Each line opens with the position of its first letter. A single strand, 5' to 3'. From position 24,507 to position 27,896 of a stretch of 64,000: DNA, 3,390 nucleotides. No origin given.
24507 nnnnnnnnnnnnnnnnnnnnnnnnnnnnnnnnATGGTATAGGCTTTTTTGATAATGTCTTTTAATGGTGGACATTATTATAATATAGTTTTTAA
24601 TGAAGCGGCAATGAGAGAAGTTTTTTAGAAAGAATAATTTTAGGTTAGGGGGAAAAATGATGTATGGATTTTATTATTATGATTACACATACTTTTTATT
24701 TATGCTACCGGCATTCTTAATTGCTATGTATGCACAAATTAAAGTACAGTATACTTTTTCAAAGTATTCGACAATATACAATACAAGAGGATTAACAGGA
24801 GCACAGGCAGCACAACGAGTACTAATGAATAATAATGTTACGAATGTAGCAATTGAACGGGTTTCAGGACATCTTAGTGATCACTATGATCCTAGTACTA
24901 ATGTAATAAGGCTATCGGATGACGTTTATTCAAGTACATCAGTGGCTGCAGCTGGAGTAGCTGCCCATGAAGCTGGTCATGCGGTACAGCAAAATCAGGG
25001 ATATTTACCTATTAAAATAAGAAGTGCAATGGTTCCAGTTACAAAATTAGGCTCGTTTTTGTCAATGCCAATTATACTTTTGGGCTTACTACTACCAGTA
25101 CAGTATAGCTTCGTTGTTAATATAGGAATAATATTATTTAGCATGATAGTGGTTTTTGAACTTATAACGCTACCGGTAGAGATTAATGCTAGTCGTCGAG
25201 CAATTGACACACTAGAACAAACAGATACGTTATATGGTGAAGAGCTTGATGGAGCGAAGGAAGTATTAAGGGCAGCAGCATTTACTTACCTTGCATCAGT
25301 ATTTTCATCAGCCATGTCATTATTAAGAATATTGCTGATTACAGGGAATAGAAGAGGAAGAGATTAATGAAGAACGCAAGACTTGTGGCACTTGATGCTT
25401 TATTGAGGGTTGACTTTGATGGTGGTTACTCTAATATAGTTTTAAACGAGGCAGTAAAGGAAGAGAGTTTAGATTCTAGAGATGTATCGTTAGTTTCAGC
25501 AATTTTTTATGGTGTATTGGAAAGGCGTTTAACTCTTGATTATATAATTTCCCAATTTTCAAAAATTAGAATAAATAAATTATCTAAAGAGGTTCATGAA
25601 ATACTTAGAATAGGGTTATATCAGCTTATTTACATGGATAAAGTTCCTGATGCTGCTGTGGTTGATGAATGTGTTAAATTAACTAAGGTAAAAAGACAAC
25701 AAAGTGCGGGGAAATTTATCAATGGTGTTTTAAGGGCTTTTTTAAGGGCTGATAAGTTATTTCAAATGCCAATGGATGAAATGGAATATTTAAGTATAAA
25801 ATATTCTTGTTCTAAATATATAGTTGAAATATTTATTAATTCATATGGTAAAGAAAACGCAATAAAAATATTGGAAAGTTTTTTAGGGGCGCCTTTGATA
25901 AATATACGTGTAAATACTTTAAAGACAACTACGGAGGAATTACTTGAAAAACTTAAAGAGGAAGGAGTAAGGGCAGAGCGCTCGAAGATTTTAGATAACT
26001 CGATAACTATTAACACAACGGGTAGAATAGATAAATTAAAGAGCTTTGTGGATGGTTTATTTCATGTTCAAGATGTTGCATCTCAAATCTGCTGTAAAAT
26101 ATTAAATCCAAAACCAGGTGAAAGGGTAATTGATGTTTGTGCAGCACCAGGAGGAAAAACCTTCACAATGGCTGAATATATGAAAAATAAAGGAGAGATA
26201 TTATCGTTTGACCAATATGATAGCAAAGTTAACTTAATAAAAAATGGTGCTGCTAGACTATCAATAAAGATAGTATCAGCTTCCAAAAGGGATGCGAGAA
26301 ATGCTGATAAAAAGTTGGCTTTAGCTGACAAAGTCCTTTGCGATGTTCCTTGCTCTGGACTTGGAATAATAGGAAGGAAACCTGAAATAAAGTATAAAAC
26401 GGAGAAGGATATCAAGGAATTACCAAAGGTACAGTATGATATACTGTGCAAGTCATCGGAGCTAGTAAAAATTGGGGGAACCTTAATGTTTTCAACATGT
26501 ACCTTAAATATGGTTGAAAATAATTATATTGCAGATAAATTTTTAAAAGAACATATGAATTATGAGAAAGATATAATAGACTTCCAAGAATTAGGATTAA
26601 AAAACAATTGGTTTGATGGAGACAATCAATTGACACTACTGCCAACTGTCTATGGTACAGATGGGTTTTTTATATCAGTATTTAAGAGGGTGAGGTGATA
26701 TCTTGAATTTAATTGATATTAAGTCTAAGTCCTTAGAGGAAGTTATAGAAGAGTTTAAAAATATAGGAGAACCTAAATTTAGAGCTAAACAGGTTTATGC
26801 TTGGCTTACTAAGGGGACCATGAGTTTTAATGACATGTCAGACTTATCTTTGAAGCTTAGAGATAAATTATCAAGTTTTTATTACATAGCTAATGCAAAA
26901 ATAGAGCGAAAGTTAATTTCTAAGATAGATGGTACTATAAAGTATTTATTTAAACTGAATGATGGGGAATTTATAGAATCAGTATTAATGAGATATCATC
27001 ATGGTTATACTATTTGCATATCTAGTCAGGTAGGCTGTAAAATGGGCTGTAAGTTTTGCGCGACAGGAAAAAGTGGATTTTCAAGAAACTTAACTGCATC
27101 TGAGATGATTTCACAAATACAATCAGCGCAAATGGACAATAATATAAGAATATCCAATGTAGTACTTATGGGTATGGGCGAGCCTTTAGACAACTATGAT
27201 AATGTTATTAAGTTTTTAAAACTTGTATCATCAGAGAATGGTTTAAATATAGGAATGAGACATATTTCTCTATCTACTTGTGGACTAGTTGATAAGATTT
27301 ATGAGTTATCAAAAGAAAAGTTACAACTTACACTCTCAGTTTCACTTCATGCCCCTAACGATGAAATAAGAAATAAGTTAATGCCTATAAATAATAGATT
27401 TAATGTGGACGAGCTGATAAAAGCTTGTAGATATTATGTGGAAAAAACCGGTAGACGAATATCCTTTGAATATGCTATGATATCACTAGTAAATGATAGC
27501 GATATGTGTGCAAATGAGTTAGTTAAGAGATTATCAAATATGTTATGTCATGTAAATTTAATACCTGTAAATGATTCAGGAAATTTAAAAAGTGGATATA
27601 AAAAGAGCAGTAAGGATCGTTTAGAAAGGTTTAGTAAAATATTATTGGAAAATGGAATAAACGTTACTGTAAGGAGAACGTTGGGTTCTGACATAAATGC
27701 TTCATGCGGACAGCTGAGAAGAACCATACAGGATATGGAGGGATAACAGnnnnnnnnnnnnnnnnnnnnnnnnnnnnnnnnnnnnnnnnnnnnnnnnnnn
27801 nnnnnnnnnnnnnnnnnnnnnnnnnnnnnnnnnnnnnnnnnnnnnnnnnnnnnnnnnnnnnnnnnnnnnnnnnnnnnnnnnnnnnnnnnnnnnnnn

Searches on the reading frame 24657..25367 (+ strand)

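Call 21: search_protein_families(library=pfam, proteins=[window:24657-25367:+], max_evalue=1)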
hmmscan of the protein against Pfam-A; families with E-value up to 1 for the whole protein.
window:24657-25367:+ (236 aa): 4 families
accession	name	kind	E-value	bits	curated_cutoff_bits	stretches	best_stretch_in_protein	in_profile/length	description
PF04298.18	Zn_peptidase_2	-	8e-87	290.8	27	1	12-229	1-217/218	Putative neutral zinc metallopeptidase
PF13699.11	eCIS_core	-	0.0019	18.8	22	1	82-115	45-78/79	eCIS core domain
PF20573.4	DUF6782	-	0.0097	15.6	27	1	75-118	70-110/241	Putative metallopeptidase family (DUF6782)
PF04228.19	Zn_peptidase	-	0.18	11.7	23.2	1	88-118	157-187/290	Putative neutral zinc metallopeptidase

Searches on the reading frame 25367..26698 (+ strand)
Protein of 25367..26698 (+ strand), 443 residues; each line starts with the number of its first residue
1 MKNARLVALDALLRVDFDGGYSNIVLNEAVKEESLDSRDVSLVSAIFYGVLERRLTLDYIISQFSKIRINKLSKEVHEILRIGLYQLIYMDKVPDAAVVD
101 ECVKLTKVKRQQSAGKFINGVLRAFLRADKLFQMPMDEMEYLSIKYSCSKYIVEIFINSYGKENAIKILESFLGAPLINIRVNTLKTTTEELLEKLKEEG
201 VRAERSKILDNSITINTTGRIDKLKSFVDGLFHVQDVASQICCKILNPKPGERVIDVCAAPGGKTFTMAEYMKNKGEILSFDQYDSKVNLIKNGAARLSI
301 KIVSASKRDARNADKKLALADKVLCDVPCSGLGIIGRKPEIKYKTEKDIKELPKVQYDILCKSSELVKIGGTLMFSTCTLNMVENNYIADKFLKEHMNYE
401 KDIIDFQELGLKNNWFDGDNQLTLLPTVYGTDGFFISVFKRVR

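Call 21: search_protein_families(library=pfam, proteins=[window:25367-26698:+], max_evalue=1)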
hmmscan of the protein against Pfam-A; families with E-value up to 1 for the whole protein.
window:25367-26698:+ (443 aa): 9 families
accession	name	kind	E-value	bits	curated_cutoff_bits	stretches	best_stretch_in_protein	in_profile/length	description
PF01189.24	Methyltr_RsmB-F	-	7.5e-48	163.3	27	1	245-439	3-198/199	16S rRNA methyltransferase RsmB/F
PF01029.23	NusB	-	7.9e-34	117.3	23.1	1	3-127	2-133/133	NusB family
PF22458.1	RsmF-B_ferredox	-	6.5e-12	45.9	27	1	150-220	3-72/74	Methyltr_RsmF/B-like, ferredoxin-like domain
PF13847.12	Methyltransf_31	-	6.4e-07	29.6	27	1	249-381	2-114/145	Methyltransferase domain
PF01728.25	FtsJ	-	0.00014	22.3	24.1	1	246-328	19-100/181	FtsJ-like methyltransferase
PF17125.10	Methyltr_RsmF_N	-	0.0029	18.4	34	1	164-236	16-85/86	N-terminal domain of 16S rRNA methyltransferase RsmF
PF21148.3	NSUN5_fdxn-like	-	0.0032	18.3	24.5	1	180-206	5-31/78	NOL1/NOP2/Sun domain family member 5, ferredoxin-like domain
PF01209.24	Ubie_methyltran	-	0.0054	16.5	20.1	1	239-298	36-92/233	ubiE/COQ5 methyltransferase family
PF01135.25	PCMT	-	0.032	14.4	20.3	1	241-304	64-127/210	Protein-L-isoaspartate(D-aspartate) O-methyltransferase (PCMT)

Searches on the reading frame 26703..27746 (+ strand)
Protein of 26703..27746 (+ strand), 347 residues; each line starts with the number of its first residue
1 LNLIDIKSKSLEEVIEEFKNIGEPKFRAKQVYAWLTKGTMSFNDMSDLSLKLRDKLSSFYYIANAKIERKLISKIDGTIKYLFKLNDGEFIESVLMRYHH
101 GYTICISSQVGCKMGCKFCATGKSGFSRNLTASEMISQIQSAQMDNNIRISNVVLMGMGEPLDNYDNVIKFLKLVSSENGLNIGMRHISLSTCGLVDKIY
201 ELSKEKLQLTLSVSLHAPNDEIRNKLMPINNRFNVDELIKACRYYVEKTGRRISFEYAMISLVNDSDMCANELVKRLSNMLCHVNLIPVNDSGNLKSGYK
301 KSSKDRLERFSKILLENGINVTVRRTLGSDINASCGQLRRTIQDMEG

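Call 59: search_protein_families(library=pfam, proteins=[window:26703-27746:+], max_evalue=0.00001)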
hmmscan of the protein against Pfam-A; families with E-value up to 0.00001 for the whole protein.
window:26703-27746:+ (347 aa): 2 families
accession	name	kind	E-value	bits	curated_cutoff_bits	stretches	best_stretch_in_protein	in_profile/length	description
PF04055.27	Radical_SAM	-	1.8e-19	71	29.5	1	107-268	2-159/166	Radical SAM superfamily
PF21016.3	RlmN_N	-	7e-13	48.6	24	1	1-61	1-59/60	Ribosomal RNA large subunit methyltransferase N-terminal domain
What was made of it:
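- On Proteusin: The only radical-SAM protein found among the ORFs scanned is RlmN (26703-27746), which carries the RlmN_N domain (call 59).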
